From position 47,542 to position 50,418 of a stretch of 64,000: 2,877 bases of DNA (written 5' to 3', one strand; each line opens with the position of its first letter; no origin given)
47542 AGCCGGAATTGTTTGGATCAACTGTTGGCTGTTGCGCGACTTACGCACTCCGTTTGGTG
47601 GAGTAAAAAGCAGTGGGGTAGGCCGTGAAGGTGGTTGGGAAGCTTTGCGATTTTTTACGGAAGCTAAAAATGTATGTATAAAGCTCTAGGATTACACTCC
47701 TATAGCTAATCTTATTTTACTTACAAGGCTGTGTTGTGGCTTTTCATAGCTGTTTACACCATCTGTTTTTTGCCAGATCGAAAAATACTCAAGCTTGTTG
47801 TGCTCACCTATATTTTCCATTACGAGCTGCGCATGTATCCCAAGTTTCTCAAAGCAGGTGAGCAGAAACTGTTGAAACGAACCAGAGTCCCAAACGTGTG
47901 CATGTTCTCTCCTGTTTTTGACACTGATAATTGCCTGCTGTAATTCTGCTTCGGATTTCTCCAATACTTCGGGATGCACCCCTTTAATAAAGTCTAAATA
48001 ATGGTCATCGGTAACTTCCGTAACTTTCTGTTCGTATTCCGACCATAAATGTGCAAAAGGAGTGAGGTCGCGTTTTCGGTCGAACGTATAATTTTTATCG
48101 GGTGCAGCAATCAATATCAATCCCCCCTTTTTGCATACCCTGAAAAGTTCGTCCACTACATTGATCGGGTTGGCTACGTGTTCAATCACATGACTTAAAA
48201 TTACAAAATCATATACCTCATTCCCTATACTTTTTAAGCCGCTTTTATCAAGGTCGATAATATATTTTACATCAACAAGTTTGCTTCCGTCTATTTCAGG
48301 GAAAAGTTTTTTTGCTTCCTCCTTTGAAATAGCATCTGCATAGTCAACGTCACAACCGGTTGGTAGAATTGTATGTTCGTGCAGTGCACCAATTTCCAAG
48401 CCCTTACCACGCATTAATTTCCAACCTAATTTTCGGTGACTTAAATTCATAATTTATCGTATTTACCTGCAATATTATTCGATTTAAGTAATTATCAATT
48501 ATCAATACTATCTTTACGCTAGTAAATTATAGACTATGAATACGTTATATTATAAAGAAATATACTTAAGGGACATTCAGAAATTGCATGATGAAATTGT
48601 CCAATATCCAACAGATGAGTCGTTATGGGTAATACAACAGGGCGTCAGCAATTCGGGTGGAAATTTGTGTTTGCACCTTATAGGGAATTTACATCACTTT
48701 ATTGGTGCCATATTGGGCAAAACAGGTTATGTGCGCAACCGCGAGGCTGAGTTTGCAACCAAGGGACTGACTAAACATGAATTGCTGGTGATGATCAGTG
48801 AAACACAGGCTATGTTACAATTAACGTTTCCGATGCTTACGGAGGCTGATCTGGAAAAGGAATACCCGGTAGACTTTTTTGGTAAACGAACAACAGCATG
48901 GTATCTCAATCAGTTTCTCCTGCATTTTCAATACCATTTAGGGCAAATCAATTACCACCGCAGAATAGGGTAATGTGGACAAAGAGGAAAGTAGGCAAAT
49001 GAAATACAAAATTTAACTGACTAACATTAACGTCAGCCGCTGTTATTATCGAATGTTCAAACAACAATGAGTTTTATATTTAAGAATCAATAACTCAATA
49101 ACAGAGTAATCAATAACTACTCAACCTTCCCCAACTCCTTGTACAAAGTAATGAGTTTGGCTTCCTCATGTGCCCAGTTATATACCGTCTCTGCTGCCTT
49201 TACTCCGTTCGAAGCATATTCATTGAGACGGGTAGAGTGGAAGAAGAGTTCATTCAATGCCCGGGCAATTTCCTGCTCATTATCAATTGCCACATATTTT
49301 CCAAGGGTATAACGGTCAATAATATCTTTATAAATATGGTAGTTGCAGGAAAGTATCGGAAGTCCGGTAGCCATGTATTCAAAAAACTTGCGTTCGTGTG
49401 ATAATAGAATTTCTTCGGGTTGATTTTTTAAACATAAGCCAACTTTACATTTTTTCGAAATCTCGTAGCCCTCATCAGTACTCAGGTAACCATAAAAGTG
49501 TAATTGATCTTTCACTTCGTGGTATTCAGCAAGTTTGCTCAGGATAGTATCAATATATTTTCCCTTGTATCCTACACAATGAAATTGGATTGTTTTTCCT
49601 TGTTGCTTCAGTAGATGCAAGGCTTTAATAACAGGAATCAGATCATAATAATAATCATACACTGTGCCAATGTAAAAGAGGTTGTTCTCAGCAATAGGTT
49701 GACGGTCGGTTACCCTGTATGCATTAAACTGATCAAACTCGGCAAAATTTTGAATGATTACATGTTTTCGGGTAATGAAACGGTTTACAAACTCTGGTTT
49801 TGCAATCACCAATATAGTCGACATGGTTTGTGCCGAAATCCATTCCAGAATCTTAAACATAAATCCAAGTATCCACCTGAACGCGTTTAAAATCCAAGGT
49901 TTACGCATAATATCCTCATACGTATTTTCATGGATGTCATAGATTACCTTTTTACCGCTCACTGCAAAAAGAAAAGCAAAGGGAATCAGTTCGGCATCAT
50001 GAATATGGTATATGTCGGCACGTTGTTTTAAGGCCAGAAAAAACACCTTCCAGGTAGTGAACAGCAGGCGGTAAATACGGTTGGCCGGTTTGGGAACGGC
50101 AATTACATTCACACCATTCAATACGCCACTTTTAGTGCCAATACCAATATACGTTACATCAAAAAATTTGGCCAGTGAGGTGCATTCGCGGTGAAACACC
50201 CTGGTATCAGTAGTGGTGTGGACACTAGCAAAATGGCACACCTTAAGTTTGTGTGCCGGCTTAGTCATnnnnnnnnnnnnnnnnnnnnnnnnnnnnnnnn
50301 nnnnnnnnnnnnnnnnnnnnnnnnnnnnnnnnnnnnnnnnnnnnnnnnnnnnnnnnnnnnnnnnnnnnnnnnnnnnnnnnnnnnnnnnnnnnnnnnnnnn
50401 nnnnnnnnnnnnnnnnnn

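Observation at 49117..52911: DUF4199 / GT2 (GtrB-like) / GT4 / GT4 operon mirrors the GtrA-GtrB-GtrC logic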

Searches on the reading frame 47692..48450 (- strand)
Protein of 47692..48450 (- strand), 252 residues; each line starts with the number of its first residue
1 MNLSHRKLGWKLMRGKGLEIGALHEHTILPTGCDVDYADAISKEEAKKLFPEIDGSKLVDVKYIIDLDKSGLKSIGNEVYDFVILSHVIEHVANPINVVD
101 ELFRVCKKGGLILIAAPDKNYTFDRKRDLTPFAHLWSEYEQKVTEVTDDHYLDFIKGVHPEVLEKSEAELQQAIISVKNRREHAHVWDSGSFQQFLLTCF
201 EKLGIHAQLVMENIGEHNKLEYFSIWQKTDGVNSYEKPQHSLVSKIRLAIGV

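Call 3: search_protein_families(library=pfam, proteins=[window:47692-48450:-], max_evalue=0.01)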
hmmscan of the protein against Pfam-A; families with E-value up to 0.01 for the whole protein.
window:47692-48450:- (252 aa): 5 families
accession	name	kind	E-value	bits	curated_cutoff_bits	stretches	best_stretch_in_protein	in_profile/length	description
PF13489.12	Methyltransf_23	-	1.1e-09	38.6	27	1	76-143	78-142/164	Methyltransferase domain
PF08241.18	Methyltransf_11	-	4e-07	31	21.2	1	75-114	56-95/95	Methyltransferase domain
PF13847.12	Methyltransf_31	-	8.1e-06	26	27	1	60-126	59-115/145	Methyltransferase domain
PF08242.18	Methyltransf_12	-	2.4e-05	25.4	30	1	31-112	24-98/98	Methyltransferase domain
PF07021.18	MetW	-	0.00039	20.6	21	1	66-109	63-105/193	Methionine biosynthesis protein MetW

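Call 4: search_protein_families(library=ncbifam, proteins=[window:47692-48450:-], max_evalue=0.01)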
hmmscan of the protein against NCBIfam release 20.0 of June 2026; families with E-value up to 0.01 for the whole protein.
window:47692-48450:- (252 aa): 3 families
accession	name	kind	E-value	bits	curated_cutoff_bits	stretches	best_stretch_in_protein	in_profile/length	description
TIGR01983.1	UbiG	equivalog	2.4e-05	23.7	102.95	1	72-119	109-156/228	bifunctional 2-polyprenyl-6-hydroxyphenol methylase/3-demethylubiquinol 3-O-methyltransferase UbiG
TIGR02081.1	metW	equivalog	0.00016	21.3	189.5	1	66-117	63-110/194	methionine biosynthesis protein MetW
TIGR04345.1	ovoA_Cterm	equivalog_domain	0.00038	20.1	170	1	78-156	133-206/242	putative 4-mercaptohistidine N1-methyltransferase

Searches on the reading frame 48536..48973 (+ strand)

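Call 3: search_protein_families(library=pfam, proteins=[window:48536-48973:+], max_evalue=0.01)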
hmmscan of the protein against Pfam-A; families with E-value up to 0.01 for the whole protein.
window:48536-48973:+ (145 aa): 2 families
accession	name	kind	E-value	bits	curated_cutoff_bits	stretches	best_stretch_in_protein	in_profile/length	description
PF07609.16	DUF1572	-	2.5e-10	40.8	23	1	11-140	14-144/163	Protein of unknown function (DUF1572)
PF12867.12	DinB_2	-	4.1e-06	27.7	24.8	1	26-138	17-128/128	DinB superfamily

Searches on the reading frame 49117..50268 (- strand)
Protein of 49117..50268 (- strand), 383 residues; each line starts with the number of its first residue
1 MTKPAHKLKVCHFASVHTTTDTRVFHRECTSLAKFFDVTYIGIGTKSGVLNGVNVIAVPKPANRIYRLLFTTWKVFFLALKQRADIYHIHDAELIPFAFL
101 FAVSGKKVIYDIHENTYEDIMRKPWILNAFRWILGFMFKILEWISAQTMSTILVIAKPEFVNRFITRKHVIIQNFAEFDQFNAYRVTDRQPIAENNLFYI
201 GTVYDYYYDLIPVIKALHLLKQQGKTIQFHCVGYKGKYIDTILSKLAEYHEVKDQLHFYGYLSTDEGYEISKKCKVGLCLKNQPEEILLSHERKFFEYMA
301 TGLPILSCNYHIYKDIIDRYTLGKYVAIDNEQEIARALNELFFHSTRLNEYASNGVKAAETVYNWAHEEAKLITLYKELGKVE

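Call 3: search_protein_families(library=pfam, proteins=[window:49117-50268:-], max_evalue=0.01)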
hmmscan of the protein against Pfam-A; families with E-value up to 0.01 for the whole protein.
window:49117-50268:- (383 aa): 5 families
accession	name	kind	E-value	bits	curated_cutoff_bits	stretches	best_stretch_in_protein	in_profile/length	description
PF00534.26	Glycos_transf_1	-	3.1e-10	40.3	26.4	1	206-347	26-161/172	Glycosyl transferases group 1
PF13692.12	Glyco_trans_1_4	-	2.2e-09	38.1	27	1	195-341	2-139/142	Glycosyl transferases group 1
PF13524.12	Glyco_trans_1_2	-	1.6e-05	25.3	25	1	219-369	8-139/144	Glycosyl transferase-like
PF13439.12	Glyco_transf_4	-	0.00024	21.6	28.5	1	50-138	34-123/170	Glycosyltransferase Family 4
PF13579.12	Glyco_trans_4_4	-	0.0024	18.7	29.7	1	51-135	38-122/158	Glycosyl transferase 4-like domain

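Call 4: search_protein_families(library=ncbifam, proteins=[window:49117-50268:-], max_evalue=0.01)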
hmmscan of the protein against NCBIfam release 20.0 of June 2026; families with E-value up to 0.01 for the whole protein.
window:49117-50268:- (383 aa): 7 families
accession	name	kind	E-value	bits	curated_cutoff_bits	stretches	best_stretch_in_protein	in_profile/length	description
TIGR04063.1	stp3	hypoth_equivalog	8.9e-08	31.4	442.05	1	145-379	157-395/397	TIGR04063 family PEP-CTERM/XrtA system glycosyltransferase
NF038255.1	exopoly_VpsD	equivalog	2.3e-06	26.7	300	1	52-346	66-352/381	VpsD family glycosyltransferase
TIGR02472.1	sucr_P_syn_N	equivalog_domain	1.2e-05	24.4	576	1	296-368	358-430/439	sucrose-phosphate synthase, putative, glycosyltransferase domain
NF041876.1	EPS_EpsE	equivalog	0.0005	19.4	400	1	213-365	232-382/389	exopolysaccharide biosynthesis GT4 family glycosyltransferase EpsE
NF046085.1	XrtY_assoc_Gly1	equivalog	0.0013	17.6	400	1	163-379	177-384/387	XrtY-associated glycosyltransferase XYAG1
TIGR03088.1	stp2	hypoth_equivalog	0.004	16.2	409.05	1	296-378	290-372/374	TIGR03088 family PEP-CTERM/XrtA system glycosyltransferase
TIGR02149.1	glgA_Coryne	subfamily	0.007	15.5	302.4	1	181-378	189-389/391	glycogen synthase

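Call 60: search_solved_structures(query=window:49117-50268:-, max_evalue=0.01)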
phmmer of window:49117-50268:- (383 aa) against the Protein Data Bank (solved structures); distinct sequences matched with E-value up to 0.01: 0.
